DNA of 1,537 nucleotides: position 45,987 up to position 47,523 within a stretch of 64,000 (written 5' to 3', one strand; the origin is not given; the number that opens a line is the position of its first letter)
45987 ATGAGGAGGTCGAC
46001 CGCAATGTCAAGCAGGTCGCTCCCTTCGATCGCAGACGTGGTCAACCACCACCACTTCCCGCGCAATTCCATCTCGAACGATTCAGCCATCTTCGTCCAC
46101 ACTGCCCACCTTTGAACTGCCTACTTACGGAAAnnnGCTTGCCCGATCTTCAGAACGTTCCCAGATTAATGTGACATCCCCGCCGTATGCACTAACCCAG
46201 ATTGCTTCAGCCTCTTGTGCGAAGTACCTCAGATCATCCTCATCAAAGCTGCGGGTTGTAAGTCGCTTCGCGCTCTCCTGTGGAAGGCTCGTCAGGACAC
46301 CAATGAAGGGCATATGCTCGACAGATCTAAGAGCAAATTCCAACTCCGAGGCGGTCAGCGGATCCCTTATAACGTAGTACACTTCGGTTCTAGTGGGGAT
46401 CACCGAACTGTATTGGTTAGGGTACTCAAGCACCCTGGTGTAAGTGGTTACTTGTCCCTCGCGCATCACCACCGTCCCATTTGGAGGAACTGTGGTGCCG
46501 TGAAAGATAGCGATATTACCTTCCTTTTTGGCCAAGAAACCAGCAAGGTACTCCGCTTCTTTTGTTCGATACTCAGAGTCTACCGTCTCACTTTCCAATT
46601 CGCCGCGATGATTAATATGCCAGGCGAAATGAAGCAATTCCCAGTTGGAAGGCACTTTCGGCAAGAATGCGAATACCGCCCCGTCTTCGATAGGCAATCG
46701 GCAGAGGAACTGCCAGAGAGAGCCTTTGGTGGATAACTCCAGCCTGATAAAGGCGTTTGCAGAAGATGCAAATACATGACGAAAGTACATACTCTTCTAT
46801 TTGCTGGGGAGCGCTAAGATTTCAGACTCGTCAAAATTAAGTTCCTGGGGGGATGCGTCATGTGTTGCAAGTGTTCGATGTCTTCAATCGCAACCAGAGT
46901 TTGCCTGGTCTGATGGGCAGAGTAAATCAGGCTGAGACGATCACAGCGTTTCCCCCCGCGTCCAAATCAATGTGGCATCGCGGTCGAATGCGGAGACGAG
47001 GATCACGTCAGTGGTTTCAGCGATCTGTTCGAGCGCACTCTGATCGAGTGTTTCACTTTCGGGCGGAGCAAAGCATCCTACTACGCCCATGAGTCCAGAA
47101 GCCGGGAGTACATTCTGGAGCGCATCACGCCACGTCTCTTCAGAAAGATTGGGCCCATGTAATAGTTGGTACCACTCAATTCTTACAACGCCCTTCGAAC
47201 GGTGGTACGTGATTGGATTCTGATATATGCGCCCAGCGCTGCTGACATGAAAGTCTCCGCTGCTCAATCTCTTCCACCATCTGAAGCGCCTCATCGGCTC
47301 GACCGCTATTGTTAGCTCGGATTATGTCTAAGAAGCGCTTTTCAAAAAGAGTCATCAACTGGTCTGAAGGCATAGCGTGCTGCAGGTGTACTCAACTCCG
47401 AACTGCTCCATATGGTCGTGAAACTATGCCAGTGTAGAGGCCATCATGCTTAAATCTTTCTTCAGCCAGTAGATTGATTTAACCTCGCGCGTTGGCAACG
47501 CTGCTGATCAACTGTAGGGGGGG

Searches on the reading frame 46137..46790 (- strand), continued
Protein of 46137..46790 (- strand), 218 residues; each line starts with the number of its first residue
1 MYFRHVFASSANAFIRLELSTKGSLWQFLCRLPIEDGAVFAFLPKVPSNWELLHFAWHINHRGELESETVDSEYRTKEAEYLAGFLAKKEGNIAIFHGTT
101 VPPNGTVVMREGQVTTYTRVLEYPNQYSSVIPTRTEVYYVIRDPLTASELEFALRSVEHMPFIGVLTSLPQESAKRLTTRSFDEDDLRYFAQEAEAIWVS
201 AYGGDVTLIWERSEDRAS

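Call 86: search_protein_families(library=pfam, max_evalue=10, proteins=[L015:2609-3571:+, L017:3-818:+, L015:2225-2590:+, L015:943-1614:+, L015:4340-4885:+, L016:1-1284:+])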
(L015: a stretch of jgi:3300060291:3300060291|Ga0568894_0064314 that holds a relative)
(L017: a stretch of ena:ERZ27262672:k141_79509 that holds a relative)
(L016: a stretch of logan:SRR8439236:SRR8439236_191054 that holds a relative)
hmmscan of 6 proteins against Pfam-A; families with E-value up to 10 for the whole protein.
L015:2609-3571:+ (320 aa): 1 family
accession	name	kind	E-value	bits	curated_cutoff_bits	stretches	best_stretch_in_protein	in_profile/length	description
PF15535.12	Ntox37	-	5.8e-05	24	27.8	1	242-314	3-78/78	Bacterial toxin 37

L017:3-818:+ (271 aa): 2 families
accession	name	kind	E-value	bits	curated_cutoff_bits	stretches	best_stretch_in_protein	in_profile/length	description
PF15535.12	Ntox37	-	2.8e-05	25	27.8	1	200-266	12-78/78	Bacterial toxin 37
PF01907.25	Ribosomal_L37e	-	0.21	12.2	27.6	1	165-182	32-49/53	Ribosomal protein L37e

L015:2225-2590:+ (121 aa): 1 family
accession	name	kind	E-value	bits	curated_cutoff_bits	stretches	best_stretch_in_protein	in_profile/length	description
PF11969.13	DcpS_C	-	0.082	13.8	24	1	4-75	11-85/114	Scavenger mRNA decapping enzyme C-term binding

L015:943-1614:+ (223 aa): 0 families

L015:4340-4885:+ (182 aa): 12 families
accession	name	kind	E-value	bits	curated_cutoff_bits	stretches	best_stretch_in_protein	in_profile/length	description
PF00691.25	OmpA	-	3.4e-14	53.4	27.2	1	99-179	2-83/98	OmpA family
PF05812.17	Herpes_BLRF2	-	0.0021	18.6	25.8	1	44-121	7-84/119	Herpesvirus BLRF2 protein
PF05359.17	DUF748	-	0.0047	15.4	50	1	95-141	879-925/1037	Domain of Unknown Function (DUF748)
PF23991.1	DUF7310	-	0.016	16.1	40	1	28-68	40-80/83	Coiled-coil region of unknown function (DUF7310)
PF06103.16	DUF948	-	0.017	15.7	37.2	1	12-78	12-79/89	Bacterial protein of unknown function (DUF948)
PF11839.13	Alanine_zipper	-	0.031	15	23.1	1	35-74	4-43/69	Alanine-zipper, major outer membrane lipoprotein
PF20920.2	DAXX_hist_bd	-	0.089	13.1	27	1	93-124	2-33/84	Death domain-associated protein 6, histone binding domain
PF12698.13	ABC2_membrane_3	-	0.19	11.2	31.6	1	6-117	3-123/347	ABC-2 family transporter protein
PF07851.19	TMEM120A-B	-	0.26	11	29.8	1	28-132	5-100/324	TMEM120A/B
PF10779.14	XhlA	-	0.52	11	34.7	1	32-65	4-37/67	Haemolysin XhlA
PF09716.15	ETRAMP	-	1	9.9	29.1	1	12-58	6-47/81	Malarial early transcribed membrane protein (ETRAMP)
PF00957.27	Synaptobrevin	-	2.2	8.6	26.4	0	43-71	28-55/89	Synaptobrevin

L016:1-1284:+ (427 aa): 22 families
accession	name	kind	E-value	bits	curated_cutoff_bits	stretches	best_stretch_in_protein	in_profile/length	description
PF16326.10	ABC_tran_CTD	-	0.0027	18.3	32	1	79-131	6-57/69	ABC transporter C-terminal domain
PF14362.11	DUF4407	-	0.013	15.3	31.3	1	56-178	122-237/297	Domain of unknown function (DUF4407)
PF13851.11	GAS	-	0.025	14.4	32.3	1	70-173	22-122/200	Growth-arrest specific micro-tubule binding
PF10046.14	BLOC1_2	-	0.042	14.6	33.4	1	54-103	45-94/96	Biogenesis of lysosome-related organelles complex-1 subunit 2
PF04977.20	DivIC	-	0.046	14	28.9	1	137-176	18-53/80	Septum formation initiator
PF08614.16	ATG16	-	0.071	13.7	33.7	2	107-174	115-182/200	Autophagy protein 16 (ATG16)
PF06810.17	Phage_scaffold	-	0.11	12.9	35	1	127-175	32-81/170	Phage capsid assembly scaffolding protein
PF02601.20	Exonuc_VII_L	-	0.24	11.3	35.9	1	29-156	145-270/315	Exonuclease VII, large subunit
PF09486.15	HrpB7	-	0.26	12.2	29.7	1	60-128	72-141/157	Bacterial type III secretion protein (HrpB7)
PF01519.22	DUF16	-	0.36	11.8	40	0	74-109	41-76/104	Protein of unknown function DUF16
PF06428.16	Sec2p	-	0.48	10.9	28.5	1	118-164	39-85/92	GDP/GTP exchange factor Sec2p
PF07544.18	Med9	-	0.74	10.4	26.9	1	115-171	26-78/80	RNA polymerase II transcription mediator complex subunit 9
PF06103.16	DUF948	-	1.1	9.9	37.2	0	132-173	22-63/89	Bacterial protein of unknown function (DUF948)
PF04012.17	PspA_IM30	-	1.2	9.1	33.9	1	53-126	91-162/220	PspA/IM30 family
PF12128.14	DUF3584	-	1.4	6.7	31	1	51-156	420-526/1191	Protein of unknown function (DUF3584)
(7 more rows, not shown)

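Call 94: find_encoding_contigs(protein=P0029, flank=8000, max_places=4)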
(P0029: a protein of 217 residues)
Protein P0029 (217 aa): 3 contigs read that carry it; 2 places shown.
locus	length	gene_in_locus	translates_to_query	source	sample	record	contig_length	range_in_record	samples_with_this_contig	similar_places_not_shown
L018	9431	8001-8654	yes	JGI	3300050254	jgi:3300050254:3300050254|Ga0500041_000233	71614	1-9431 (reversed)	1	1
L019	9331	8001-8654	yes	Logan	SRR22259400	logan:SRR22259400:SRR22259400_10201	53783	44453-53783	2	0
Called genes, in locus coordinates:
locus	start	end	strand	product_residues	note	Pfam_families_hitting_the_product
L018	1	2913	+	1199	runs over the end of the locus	PF02574:S-methyl_trans, PF00809:Pterin_bind, PF02607:B12-binding_2, PF02310:B12-binding, PF02965:Met_synt_B12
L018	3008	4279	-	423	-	PF01979:Amidohydro_1, PF07969:Amidohydro_3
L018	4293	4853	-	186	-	-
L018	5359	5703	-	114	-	PF06514:PsbU (weak), PF12836:HHH_3, PF00633:HHH (weak)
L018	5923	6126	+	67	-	PF00313:CSD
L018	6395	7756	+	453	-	PF00149:Metallophos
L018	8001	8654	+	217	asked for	-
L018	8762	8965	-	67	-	PF00383:dCMP_cyt_deam_1, PF14437:MafB19-deam (weak)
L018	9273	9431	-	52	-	?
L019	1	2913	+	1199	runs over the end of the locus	PF02574:S-methyl_trans, PF00809:Pterin_bind, PF02607:B12-binding_2, PF02310:B12-binding, PF02965:Met_synt_B12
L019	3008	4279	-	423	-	PF01979:Amidohydro_1, PF07969:Amidohydro_3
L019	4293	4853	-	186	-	-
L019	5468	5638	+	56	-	-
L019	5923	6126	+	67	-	PF00313:CSD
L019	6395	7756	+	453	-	PF00149:Metallophos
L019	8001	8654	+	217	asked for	-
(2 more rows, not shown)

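Call 95: find_encoding_contigs(protein=P0090, flank=8000, max_places=4)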
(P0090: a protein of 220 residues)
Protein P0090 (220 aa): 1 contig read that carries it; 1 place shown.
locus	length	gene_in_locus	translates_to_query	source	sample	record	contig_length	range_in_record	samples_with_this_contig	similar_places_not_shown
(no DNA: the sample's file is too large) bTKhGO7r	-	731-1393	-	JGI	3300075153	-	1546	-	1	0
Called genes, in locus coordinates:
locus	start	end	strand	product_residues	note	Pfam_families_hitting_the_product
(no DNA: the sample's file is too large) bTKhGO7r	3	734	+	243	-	?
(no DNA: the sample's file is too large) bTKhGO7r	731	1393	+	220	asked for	-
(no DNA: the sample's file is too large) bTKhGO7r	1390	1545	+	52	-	?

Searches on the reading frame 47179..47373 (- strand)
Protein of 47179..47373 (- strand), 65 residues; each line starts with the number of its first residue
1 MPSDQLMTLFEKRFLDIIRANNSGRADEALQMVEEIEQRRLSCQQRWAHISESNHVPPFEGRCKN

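Call 6: search_protein_families(library=pfam, max_evalue=1, proteins=[window:47179-47373:-])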
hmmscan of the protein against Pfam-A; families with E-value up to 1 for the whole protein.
seq(65 aa): 1 family
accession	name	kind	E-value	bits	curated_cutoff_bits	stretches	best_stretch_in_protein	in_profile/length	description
PF22220.1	QSOX_pErv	-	0.12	13.7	27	1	4-64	26-84/89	Quiescin sulphydryl oxidase pseudo-Erv domain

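Call 10: search_protein_families(library=ncbifam, max_evalue=1, proteins=[window:47179-47373:-])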
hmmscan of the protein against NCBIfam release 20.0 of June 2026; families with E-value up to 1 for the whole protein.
seq(65 aa): 0 families
